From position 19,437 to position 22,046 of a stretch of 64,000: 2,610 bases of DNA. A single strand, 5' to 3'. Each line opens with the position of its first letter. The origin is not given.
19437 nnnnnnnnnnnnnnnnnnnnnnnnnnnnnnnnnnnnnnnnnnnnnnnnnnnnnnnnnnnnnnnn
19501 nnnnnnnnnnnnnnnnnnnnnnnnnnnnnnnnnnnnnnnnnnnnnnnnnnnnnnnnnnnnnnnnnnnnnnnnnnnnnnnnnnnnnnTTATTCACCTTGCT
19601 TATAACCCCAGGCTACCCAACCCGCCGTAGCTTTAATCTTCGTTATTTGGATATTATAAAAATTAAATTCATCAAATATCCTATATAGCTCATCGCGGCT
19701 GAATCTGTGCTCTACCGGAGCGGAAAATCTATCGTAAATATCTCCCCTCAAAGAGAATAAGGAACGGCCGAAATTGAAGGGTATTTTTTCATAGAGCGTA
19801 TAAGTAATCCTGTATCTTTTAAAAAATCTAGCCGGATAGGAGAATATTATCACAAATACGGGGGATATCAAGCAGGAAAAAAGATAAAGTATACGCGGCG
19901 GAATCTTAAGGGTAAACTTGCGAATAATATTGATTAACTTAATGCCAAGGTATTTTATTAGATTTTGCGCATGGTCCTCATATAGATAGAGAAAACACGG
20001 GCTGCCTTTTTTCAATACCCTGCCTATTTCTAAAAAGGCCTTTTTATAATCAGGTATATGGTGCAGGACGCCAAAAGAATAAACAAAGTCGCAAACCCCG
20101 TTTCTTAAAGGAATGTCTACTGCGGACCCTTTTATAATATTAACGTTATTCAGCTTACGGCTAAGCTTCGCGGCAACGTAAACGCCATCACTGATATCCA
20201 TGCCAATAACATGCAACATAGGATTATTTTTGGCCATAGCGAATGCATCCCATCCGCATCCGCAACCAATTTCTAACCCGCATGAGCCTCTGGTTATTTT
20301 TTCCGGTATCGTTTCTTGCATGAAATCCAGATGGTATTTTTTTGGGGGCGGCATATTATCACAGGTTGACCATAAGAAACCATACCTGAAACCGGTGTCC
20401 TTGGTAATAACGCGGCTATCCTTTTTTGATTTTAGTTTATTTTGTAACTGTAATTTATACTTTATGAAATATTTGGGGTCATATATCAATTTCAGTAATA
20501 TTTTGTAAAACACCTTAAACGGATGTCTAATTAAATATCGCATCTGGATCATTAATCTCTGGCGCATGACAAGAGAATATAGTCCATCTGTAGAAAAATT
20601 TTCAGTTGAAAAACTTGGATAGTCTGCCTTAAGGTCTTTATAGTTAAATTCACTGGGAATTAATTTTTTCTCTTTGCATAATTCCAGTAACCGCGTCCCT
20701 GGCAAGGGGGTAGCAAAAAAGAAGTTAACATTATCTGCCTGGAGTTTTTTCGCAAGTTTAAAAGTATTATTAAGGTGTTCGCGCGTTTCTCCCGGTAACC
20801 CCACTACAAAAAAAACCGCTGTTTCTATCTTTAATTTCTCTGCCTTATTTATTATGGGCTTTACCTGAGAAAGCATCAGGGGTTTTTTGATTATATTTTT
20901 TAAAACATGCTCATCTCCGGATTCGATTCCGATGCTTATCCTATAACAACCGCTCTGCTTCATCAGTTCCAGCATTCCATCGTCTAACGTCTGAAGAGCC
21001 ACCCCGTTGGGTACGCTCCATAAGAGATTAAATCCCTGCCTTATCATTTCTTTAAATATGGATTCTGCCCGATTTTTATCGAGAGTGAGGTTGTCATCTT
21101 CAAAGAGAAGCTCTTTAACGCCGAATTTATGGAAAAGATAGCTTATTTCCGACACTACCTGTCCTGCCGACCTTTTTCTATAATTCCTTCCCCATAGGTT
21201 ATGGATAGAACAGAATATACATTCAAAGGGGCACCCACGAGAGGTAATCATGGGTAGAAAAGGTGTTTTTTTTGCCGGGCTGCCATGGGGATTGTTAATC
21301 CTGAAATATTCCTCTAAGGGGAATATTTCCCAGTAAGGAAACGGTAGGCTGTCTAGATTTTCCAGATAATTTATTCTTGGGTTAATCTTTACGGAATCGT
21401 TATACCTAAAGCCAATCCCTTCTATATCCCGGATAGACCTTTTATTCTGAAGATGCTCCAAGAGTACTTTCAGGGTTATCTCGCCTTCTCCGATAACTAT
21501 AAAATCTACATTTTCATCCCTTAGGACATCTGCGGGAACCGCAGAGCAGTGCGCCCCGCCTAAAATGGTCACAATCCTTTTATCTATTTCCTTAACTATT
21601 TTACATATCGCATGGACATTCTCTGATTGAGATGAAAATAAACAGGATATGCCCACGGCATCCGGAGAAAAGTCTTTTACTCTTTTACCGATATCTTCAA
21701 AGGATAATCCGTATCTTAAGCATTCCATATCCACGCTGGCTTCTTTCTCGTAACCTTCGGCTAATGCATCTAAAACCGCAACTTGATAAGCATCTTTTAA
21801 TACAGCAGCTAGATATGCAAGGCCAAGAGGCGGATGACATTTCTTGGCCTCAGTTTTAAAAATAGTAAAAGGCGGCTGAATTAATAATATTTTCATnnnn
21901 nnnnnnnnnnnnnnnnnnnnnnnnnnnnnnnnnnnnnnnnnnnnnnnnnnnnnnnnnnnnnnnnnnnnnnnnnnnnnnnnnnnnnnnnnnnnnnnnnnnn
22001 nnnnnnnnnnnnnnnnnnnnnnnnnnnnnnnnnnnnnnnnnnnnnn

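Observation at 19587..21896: Unusual tri-partite fusion of a B12-binding domain, a radical SAM core and a class I SAM methyltransferase, with a C-terminal membrane helix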

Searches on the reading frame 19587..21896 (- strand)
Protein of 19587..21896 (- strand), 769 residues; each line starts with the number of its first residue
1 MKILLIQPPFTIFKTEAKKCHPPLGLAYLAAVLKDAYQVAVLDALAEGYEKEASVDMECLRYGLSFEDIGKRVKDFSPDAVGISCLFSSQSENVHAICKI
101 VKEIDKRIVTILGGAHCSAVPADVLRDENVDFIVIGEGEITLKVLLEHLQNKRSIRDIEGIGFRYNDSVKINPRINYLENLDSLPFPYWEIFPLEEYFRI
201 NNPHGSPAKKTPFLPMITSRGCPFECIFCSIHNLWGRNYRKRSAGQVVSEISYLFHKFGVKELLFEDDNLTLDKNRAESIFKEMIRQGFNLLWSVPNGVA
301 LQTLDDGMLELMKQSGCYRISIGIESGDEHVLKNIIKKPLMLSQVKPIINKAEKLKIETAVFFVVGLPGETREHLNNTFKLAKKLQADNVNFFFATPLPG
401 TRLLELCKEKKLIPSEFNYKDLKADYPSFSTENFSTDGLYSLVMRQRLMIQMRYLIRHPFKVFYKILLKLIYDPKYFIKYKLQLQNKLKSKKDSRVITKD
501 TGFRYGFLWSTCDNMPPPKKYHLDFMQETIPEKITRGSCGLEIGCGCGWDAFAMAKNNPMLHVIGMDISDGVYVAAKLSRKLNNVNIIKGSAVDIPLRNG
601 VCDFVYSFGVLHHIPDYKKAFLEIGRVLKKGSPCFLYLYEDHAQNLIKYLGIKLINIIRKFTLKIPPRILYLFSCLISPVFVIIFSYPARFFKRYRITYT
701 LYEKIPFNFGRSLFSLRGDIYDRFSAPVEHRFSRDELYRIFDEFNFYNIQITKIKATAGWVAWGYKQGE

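Call 4: search_protein_families(library=pfam, proteins=[window:19587-21896:-], max_evalue=0.01)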
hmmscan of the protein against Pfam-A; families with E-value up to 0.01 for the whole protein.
window:19587-21896:- (769 aa): 9 families
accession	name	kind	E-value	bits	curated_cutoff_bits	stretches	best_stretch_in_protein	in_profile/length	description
PF02310.24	B12-binding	-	2.1e-23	82.9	32.1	1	15-145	6-120/121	B12 binding domain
PF04055.27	Radical_SAM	-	3.6e-21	76.5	29.5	1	216-381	1-165/166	Radical SAM superfamily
PF08241.18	Methyltransf_11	-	2.6e-18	66.9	21.2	1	541-634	1-93/95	Methyltransferase domain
PF13649.12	Methyltransf_25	-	5.9e-15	56.2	27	1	541-631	2-96/97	Methyltransferase domain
PF13847.12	Methyltransf_31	-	7.7e-13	48.8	27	1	541-634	8-107/145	Methyltransferase domain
PF13489.12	Methyltransf_23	-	2.1e-12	47.5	27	1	532-664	18-124/164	Methyltransferase domain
PF08242.18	Methyltransf_12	-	3.6e-11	44.1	30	1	541-631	1-95/98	Methyltransferase domain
PF02390.23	Methyltransf_4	-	2e-06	27.9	24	1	541-594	6-62/173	Putative methyltransferase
PF01209.24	Ubie_methyltran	-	9e-06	25.6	20.1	1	535-632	46-147/233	ubiE/COQ5 methyltransferase family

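Call 5: search_protein_families(library=ncbifam, proteins=[window:19587-21896:-], max_evalue=0.01)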
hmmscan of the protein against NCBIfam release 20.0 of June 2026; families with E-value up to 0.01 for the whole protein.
window:19587-21896:- (769 aa): 67 families (the best 25 are shown)
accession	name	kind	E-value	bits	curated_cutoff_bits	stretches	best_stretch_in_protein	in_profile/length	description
NF038361.1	rSAM_Sden_1168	equivalog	2.4e-90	303.7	575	1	2-408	64-474/560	Sden_1168 family B12-binding radical SAM P-methyltransferase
TIGR02026.1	BchE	equivalog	9.7e-52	176.4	481.35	1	2-461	1-439/497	magnesium-protoporphyrin IX monomethyl ester anaerobic oxidative cyclase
TIGR03471.1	HpnJ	equivalog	4.9e-50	170.8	577.6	1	96-418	86-398/472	hopanoid biosynthesis associated radical SAM protein HpnJ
NF050148.1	rSAM_ApyD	equivalog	4.1e-44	151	750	1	20-402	22-388/645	RiPP biosynthesis radical SAM protein ApyD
TIGR04072.2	rSAM_ladder_B12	equivalog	6e-40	137.2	360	2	214-416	181-381/443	lipid biosynthesis B12-binding/radical SAM protein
TIGR04479.1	bcpD_PhpK_rSAM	subfamily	1.9e-37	128.8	600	1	68-388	101-412/504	PhpK family radical SAM P-methyltransferase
TIGR04013.1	B12_SAM_MJ_1487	hypoth_equivalog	4.6e-35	121.2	251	1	85-407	47-357/382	TIGR04013 family B12-binding domain/radical SAM domain-containing protein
TIGR03975.1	rSAM_ocin_1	subfamily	1.7e-34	119.3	281.85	1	67-385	118-430/606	RiPP maturation radical SAM C-methyltransferase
TIGR04014.1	B12_SAM_MJ_0865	equivalog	3e-33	115.2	360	1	74-409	35-360/434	methyl-coenzyme M reductase glutamine C-methyltransferase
TIGR04385.1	B12_rSAM_cofa1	equivalog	4.5e-25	88.8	450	1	3-385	2-364/438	B12 lower ligand biosynthesis radical SAM protein BzaD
TIGR04367.1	HpnR_B12_rSAM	equivalog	8.3e-25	87.3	650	1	65-418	48-383/490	hopanoid C-3 methylase HpnR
TIGR04295.1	B12_rSAM_oligo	hypoth_equivalog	5.2e-22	78.1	400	1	61-333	49-310/422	TIGR04295 family B12-binding domain-containing radical SAM protein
NF033070.1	rSAM_AprD4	equivalog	5.6e-22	78.3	500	1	215-417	198-400/456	AprD4 family radical SAM diol-dehydratase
NF033712.0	B12_rSAM_KedN5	subfamily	4.2e-21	74.8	700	1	49-384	33-370/624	KedN5 family methylcobalamin-dependent radical SAM C-methyltransferase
TIGR04190.1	B12_SAM_Ta0216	equivalog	1.4e-20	73.5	500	1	68-386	70-395/554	TIGR04190 family B12-binding domain/radical SAM domain protein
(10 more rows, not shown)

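Call 8: find_homologous_proteins(query=window:19587-21896:-)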
Query window:19587-21896:- (769 aa): 4191 proteins with E <= 0.001 among 8000 candidates; the best 120 are listed.
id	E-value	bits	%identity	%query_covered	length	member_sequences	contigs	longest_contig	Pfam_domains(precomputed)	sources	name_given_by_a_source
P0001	0.0e+0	1787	100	100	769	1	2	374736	PF13847.13,PF13489.13,PF13649.13,PF04055.28,PF02390.24,PF01209.25,PF08241.19,PF08242.19,PF02310.25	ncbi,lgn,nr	ncbi:MAG: cobalamin-dependent protein [Candidatus Omnitrophica bacterium]|nr:cobalamin-dependent pro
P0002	0.0e+0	1083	60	100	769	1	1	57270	PF13847.13,PF13489.13,PF13649.13,PF04055.28,PF01209.25,PF08241.19,PF08242.19,PF02310.25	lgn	-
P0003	0.0e+0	1063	59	100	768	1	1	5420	PF13847.13,PF13489.13,PF13649.13,PF04055.28,PF08241.19,PF08242.19,PF02310.25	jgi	jgi:magnesium-protoporphyrin IX monomethyl ester (oxidative) cyclase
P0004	0.0e+0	1035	58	100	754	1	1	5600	PF13847.13,PF13489.13,PF13649.13,PF04055.28,PF01209.25,PF08241.19,PF08242.19,PF02310.25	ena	-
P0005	0.0e+0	1026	56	100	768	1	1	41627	PF13847.13,PF13649.13,PF04055.28,PF08241.19,PF02310.25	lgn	-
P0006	0.0e+0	1025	57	100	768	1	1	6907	PF13847.13,PF13489.13,PF13649.13,PF04055.28,PF01209.25,PF08241.19,PF08242.19,PF02310.25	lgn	-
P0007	0.0e+0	1024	57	100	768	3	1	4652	PF13847.13,PF13489.13,PF13649.13,PF04055.28,PF08241.19,PF08242.19,PF02310.25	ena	-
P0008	0.0e+0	1020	57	100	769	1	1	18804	PF13847.13,PF13489.13,PF13649.13,PF04055.28,PF08241.19,PF08242.19,PF02310.25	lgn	-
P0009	0.0e+0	1017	56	100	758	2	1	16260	PF13847.13,PF13489.13,PF13649.13,PF04055.28,PF01209.25,PF08241.19,PF08242.19,PF02310.25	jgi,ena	-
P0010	0.0e+0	1014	56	100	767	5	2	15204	PF13847.13,PF13489.13,PF13649.13,PF04055.28,PF08241.19,PF08242.19,PF02310.25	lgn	-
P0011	1.5e-297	1007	56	100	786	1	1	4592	PF13847.13,PF13489.13,PF13649.13,PF04055.28,PF01209.25,PF08241.19,PF08242.19,PF02310.25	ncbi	-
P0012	8.4e-296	1001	56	100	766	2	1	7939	PF13847.13,PF13489.13,PF13649.13,PF04055.28,PF01209.25,PF08241.19,PF08242.19,PF02310.25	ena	-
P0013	6.0e-294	995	54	100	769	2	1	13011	PF13847.13,PF13649.13,PF04055.28,PF01209.25,PF08241.19,PF08242.19,PF02310.25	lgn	-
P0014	6.1e-294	995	56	100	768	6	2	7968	PF13847.13,PF13489.13,PF13649.13,PF04055.28,PF08241.19,PF08242.19,PF02310.25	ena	-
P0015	1.3e-293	994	55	100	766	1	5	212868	PF13847.13,PF13489.13,PF13649.13,PF04055.28,PF08241.19,PF08242.19,PF02310.25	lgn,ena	-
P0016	5.4e-293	992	56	100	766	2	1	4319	PF13847.13,PF13489.13,PF13649.13,PF04055.28,PF08241.19,PF08242.19,PF02310.25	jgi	-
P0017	4.8e-292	989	55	100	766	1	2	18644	PF13847.13,PF13489.13,PF13649.13,PF04055.28,PF01209.25,PF08241.19,PF08242.19,PF02310.25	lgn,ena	-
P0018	6.6e-277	939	51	100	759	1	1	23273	PF13847.13,PF13489.13,PF13649.13,PF04055.28,PF08241.19,PF08242.19,PF02310.25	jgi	jgi:magnesium-protoporphyrin IX monomethyl ester (oxidative) cyclase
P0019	1.1e-233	796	68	66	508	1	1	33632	PF04055.28,PF02310.25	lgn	-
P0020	2.3e-220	752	66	63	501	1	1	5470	PF04055.28,PF02310.25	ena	-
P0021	1.6e-219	749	66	62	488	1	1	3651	PF04055.28,PF02310.25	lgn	-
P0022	9.7e-216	737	64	63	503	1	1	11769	PF04055.28,PF02310.25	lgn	-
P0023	5.7e-214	731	65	62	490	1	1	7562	PF04055.28,PF02310.25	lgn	-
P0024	1.3e-211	723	64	63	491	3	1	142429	PF04055.28,PF02310.25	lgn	-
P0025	4.2e-211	721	64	63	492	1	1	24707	PF04055.28,PF02310.25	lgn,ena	-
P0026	9.2e-210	717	63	63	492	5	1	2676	PF04055.28,PF02310.25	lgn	-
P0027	1.1e-209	717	63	63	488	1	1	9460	PF04055.28,PF02310.25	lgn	-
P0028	1.4e-207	710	62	63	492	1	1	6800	PF04055.28,PF02310.25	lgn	-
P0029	5.2e-207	708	62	63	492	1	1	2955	PF04055.28,PF02310.25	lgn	-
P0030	3.6e-206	705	62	63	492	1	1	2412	PF04055.28,PF02310.25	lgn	-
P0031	1.4e-205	703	62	62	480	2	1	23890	PF04055.28,PF02310.25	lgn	-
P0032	3.4e-205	702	62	63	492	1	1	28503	PF04055.28,PF02310.25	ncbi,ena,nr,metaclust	ncbi:MAG: hypothetical protein AMJ78_01795 [Omnitrophica WOR_2 bacterium SM23_29]|nr:MAG: hypothetic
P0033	1.1e-202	694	61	62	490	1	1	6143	PF04055.28,PF02310.25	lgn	-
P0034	1.1e-202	694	59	65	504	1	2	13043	PF04055.28,PF02310.25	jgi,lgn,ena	-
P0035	1.4e-202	693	62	62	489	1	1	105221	PF04055.28,PF02310.25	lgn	-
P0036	5.5e-202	691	62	62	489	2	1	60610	PF04055.28,PF02310.25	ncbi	-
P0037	3.8e-201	688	62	62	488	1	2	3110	PF04055.28,PF02310.25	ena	-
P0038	1.7e-200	686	61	63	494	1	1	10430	PF04055.28,PF02310.25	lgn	-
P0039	3.3e-200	685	61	62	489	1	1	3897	PF04055.28,PF02310.25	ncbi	-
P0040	9.1e-200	684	62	62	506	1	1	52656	PF04055.28,PF02310.25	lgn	-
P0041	6.0e-199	681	61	63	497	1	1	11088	PF04055.28,PF02310.25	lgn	-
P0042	2.4e-198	679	61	63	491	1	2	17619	PF04055.28,PF02310.25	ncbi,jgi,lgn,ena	-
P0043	4.2e-198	678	63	61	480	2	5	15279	PF04055.28,PF02310.25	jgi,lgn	-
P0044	7.8e-198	677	61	63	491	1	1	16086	PF04055.28,PF02310.25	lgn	-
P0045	5.7e-197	675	61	62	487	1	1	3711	PF04055.28,PF02310.25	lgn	-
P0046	2.4e-195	669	60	63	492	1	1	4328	PF04055.28,PF02310.25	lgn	-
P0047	5.6e-195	668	60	63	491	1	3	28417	PF04055.28,PF02310.25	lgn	-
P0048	8.6e-195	667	59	63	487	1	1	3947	PF04055.28,PF02310.25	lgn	-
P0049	2.4e-194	666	60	63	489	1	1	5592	PF04055.28,PF02310.25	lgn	-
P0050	6.8e-193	661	59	61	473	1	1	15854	PF04055.28,PF02310.25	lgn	-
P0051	6.8e-191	655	59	61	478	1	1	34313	PF04055.28,PF02310.25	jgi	-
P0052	1.5e-190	653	57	62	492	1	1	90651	PF04055.28,PF02310.25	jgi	jgi:magnesium-protoporphyrin IX monomethyl ester (oxidative) cyclase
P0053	1.5e-190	653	58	61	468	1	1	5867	PF04055.28,PF02310.25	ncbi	-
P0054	4.1e-189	649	54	70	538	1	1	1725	PF13847.13,PF13649.13,PF04055.28,PF08241.19,PF08242.19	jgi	-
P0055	1.5e-185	637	57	63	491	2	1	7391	PF04055.28,PF02310.25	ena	-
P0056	2.2e-184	633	57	62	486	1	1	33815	PF04055.28,PF02310.25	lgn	-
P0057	4.5e-184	632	56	63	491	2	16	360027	PF04055.28,PF02310.25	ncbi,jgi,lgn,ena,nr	ncbi:MAG: hypothetical protein A2Y00_03225 [Omnitrophica WOR_2 bacterium GWF2_43_52]|nr:MAG: hypothe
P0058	9.2e-183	628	56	64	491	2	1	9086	PF04055.28,PF02310.25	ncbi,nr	ncbi:MAG: cobalamin-dependent protein [Candidatus Omnitrophica bacterium]|nr:cobalamin-dependent pro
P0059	7.9e-181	621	57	62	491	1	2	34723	PF04055.28,PF02310.25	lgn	-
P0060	4.8e-179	615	56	63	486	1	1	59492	PF04055.28,PF02310.25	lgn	-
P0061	1.4e-177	610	55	62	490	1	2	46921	PF04055.28,PF02310.25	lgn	-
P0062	2.5e-177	610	57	61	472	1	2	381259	PF04055.28,PF02310.25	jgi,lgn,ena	-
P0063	1.1e-176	608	54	62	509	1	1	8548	PF04055.28,PF02310.25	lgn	-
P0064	1.5e-176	607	58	58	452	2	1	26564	PF04055.28,PF02310.25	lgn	-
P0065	2.4e-176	606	55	63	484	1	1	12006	PF04055.28,PF02310.25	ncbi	-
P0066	1.2e-175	604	54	62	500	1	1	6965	PF04055.28,PF02310.25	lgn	-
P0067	8.0e-172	591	57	59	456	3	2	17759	PF04055.28,PF02310.25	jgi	jgi:magnesium-protoporphyrin IX monomethyl ester (oxidative) cyclase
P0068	7.7e-171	588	54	59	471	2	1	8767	PF04055.28,PF02310.25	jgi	-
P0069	1.4e-170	587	53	61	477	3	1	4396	PF04055.28,PF02310.25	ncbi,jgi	jgi:magnesium-protoporphyrin IX monomethyl ester (oxidative) cyclase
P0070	1.7e-170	587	54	62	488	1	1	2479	PF04055.28,PF02310.25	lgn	-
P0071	3.3e-169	583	53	61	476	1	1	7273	PF04055.28,PF02310.25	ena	-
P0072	3.8e-169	583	53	62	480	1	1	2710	PF04055.28,PF02310.25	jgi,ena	-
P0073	4.0e-167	576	51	61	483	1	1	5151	PF04055.28,PF02310.25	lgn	-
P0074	5.2e-167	576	53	61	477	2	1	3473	PF04055.28,PF02310.25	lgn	-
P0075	1.8e-166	574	53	61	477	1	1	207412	PF04055.28,PF02310.25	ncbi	ncbi:MAG: radical SAM protein [Thermodesulfobacteriota bacterium]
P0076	3.1e-165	570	52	62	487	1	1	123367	PF04055.28,PF02310.25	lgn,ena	-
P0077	3.9e-164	566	51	62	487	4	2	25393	PF04055.28,PF02310.25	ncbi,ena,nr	ncbi:MAG: cobalamin-dependent protein [Candidatus Omnitrophica bacterium]|nr:cobalamin-dependent pro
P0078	1.9e-163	564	51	62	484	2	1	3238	PF04055.28,PF02310.25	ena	-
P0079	4.5e-162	559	51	62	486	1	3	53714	PF04055.28,PF02310.25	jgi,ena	-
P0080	4.5e-162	559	51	63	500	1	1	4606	PF04055.28,PF02310.25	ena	-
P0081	1.2e-161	558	50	62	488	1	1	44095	PF04055.28,PF02310.25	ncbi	ncbi:B12-binding domain-containing radical SAM protein [Candidatus Omnitrophota bacterium]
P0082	1.1e-160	555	52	62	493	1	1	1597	PF04055.28,PF02310.25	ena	-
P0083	1.7e-159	551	49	62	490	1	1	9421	PF04055.28,PF02310.25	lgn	-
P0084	4.1e-159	549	51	62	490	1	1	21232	PF04055.28,PF02310.25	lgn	-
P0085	1.1e-158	548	48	64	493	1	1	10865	PF04055.28,PF02310.25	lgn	-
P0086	6.2e-155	536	48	63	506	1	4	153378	PF04055.28,PF02310.25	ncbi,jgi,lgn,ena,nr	ncbi:B12-binding domain-containing radical SAM protein [Candidatus Woesearchaeota archaeon CG10_big_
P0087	9.4e-154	532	48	64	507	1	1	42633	PF04055.28,PF02310.25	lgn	-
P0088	1.8e-153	531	51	61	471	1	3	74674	PF04055.28,PF02310.25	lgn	-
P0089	4.5e-153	529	46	63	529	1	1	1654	PF04055.28,PF02310.25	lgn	-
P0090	5.2e-153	529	47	63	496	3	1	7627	PF04055.28,PF02310.25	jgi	-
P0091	5.6e-150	519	47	62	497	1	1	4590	PF04055.28,PF02310.25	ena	-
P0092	8.9e-150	519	47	62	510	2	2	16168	PF04055.28,PF02310.25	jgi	-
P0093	2.1e-149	517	46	64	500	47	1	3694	PF04055.28,PF02310.25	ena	-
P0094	2.5e-149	517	47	63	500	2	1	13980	PF04055.28,PF02310.25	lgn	-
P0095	3.5e-149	517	46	62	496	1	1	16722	PF04055.28,PF02310.25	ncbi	-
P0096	1.0e-148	515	49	63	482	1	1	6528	PF04055.28,PF02310.25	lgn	-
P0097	1.1e-148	515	48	61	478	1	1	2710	PF04055.28,PF02310.25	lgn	-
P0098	1.1e-148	515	46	63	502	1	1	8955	PF04055.28,PF02310.25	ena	-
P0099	1.6e-148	514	45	62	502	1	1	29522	PF04055.28,PF02310.25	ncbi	ncbi:MAG: cobalamin-dependent protein [Candidatus Omnitrophota bacterium]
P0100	2.2e-148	514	47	64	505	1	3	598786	PF04055.28,PF02310.25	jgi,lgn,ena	-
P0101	4.0e-148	513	46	64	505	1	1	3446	PF04055.28,PF02310.25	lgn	-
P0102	4.7e-148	513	46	64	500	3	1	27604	PF04055.28,PF02310.25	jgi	-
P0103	5.1e-148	513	46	64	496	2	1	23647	PF04055.28,PF02310.25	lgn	-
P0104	7.7e-148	512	46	62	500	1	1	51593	PF04055.28,PF02310.25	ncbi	-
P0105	9.0e-148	512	44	64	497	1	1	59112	PF04055.28,PF02310.25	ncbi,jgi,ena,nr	ncbi:MAG: B12-binding domain-containing radical SAM protein [Candidatus Omnitrophica bacterium]|nr:B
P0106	1.0e-147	512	46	63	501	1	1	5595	PF04055.28,PF02310.25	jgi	-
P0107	1.4e-147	511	48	61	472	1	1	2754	PF04055.28,PF02310.25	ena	-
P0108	1.7e-147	511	46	63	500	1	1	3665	PF04055.28,PF02310.25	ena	-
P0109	1.8e-147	511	46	62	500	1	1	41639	PF04055.28,PF02310.25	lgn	-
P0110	3.5e-147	510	46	63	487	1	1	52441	PF04055.28,PF02310.25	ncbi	-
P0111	4.0e-147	510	47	62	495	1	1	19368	PF04055.28,PF02310.25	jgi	jgi:magnesium-protoporphyrin IX monomethyl ester (oxidative) cyclase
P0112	4.4e-147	510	46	64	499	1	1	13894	PF04055.28,PF02310.25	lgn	-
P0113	5.2e-147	509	46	64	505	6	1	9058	PF04055.28,PF02310.25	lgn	-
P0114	9.4e-147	509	46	63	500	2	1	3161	PF04055.28,PF02310.25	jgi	-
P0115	1.0e-146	508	46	63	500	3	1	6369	PF04055.28,PF02310.25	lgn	-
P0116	9.4e-146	505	49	63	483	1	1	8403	PF04055.28,PF02310.25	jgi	jgi:magnesium-protoporphyrin IX monomethyl ester (oxidative) cyclase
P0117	1.2e-145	505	44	64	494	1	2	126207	PF04055.28,PF02310.25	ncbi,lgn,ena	-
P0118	1.3e-145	505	44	62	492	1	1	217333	PF04055.28,PF02310.25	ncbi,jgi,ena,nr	ncbi:MAG: B12-binding domain-containing radical SAM protein [Candidatus Omnitrophica bacterium]|nr:B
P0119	1.5e-145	505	48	62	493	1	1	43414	PF04055.28,PF19864.6,PF02310.25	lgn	-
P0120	2.7e-145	504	47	60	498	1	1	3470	PF04055.28,PF02310.25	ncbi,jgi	-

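Call 12: search_solved_structures(query=window:19587-21896:-, max_evalue=0.001)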
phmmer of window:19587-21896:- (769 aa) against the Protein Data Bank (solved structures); distinct sequences matched with E-value up to 0.001: 20.
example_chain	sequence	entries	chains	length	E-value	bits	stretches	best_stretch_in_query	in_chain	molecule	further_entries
9ccb_A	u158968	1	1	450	3.5e-17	65.1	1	78-405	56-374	Radical SAM core domain-containing protein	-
6fd2_B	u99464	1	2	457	1.3e-16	63.2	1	207-414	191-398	Putative apramycin biosynthetic oxidoreductase 4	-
7kdx_A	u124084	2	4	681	2e-09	39.5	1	77-374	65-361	Methyltransferase TokK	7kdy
3mgg_A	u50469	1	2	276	3.6e-07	32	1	537-643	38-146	Methyltransferase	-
8zc8_A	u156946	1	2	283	1.9e-06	29.6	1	505-636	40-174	MitM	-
21zq_A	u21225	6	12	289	2e-06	29.5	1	505-636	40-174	MitM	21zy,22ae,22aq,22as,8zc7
3bus_A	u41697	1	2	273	2.4e-06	29.3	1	535-633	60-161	Methyltransferase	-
6uv6_A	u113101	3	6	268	2.7e-06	29.1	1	534-632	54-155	D-glucose O-methyltransferase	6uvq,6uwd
9n1b_A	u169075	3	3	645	3.8e-06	28.6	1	111-377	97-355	Radical SAM protein | Radical SAM enzyme CysS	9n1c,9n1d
2p8j_A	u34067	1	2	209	1.2e-05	27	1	544-638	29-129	S-adenosylmethionine-dependent methyltransferase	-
2qgq_A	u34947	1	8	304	1.9e-05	26.3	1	212-406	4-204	Protein TM_1862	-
4jc0_A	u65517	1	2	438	3.2e-05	25.6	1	210-406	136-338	Ribosomal protein S12 methylthiotransferase RimO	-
6mro_A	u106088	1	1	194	4.4e-05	25.1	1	532-642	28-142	methyl transferase from Methanosarcina acetivorans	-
3dlc_A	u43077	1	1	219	5.4e-05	24.8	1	534-635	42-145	Putative S-adenosyl-L-methionine-dependent Methyltransferase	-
1xxl_A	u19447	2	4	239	6e-05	24.7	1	541-635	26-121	YcgJ protein | ycgJ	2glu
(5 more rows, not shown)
